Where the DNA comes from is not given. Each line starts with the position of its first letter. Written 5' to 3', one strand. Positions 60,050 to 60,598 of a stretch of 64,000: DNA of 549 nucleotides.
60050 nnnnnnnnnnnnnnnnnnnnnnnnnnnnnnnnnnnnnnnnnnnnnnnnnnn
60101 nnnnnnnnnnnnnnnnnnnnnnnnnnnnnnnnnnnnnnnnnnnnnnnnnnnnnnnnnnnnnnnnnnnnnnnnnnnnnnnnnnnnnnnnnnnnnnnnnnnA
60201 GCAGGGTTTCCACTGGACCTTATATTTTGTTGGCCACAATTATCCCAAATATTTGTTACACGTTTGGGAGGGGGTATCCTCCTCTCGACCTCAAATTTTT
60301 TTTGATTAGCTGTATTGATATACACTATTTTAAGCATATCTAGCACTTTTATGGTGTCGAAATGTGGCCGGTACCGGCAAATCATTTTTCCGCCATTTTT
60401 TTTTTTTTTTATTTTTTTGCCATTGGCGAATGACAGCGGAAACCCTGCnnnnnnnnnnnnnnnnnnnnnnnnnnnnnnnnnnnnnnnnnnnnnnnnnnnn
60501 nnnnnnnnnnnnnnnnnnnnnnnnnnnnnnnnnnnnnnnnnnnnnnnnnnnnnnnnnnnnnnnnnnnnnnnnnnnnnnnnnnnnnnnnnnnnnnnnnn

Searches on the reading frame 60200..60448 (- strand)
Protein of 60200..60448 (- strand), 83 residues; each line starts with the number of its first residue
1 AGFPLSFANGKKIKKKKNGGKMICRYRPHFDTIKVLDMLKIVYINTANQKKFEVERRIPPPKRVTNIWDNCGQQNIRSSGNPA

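Call 51: search_protein_representatives(protein=window:60200-60448:-)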
Query: 83 residues. Proteins with E-value up to 0.001 (for the whole library): 4; up to 1e-10: 0; up to 1e-30: 0. The best 4 are listed.
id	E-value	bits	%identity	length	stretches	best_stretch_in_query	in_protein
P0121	2.6e-07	46.6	69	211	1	40-81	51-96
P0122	1.5e-06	44.2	34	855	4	27-74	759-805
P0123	2.0e-06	43.8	34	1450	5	47-77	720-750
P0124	2.6e-05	40.2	37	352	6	33-67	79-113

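Call 56: find_homologous_proteins(query=A5, max_evalue=10)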
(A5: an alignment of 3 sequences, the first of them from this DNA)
Query A5 (3 sequences): 40 candidates shared short words with the query, none scored E <= 10.

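Call 57: list_cluster_members(proteins=[P0121])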
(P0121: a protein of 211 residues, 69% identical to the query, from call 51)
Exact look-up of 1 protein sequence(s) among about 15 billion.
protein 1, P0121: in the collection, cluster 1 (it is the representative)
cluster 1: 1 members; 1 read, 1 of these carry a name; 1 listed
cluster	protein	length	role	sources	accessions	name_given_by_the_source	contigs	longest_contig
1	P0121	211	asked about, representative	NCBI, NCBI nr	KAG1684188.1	hypothetical protein GQR58_009470 [Nymphon striatum]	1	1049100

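Call 58: find_encoding_contigs(protein=P0121, flank=10000, max_places=4)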
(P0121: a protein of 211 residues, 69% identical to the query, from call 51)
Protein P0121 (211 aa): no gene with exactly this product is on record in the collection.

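Call 78: search_protein_families(library=pfam, proteins=[window:60200-60448:-, P0121], max_evalue=0.01)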
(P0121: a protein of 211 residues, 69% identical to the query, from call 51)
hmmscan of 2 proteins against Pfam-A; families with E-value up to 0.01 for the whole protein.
window:60200-60448:- (83 aa): 0 families

P0121 (211 aa): 0 families
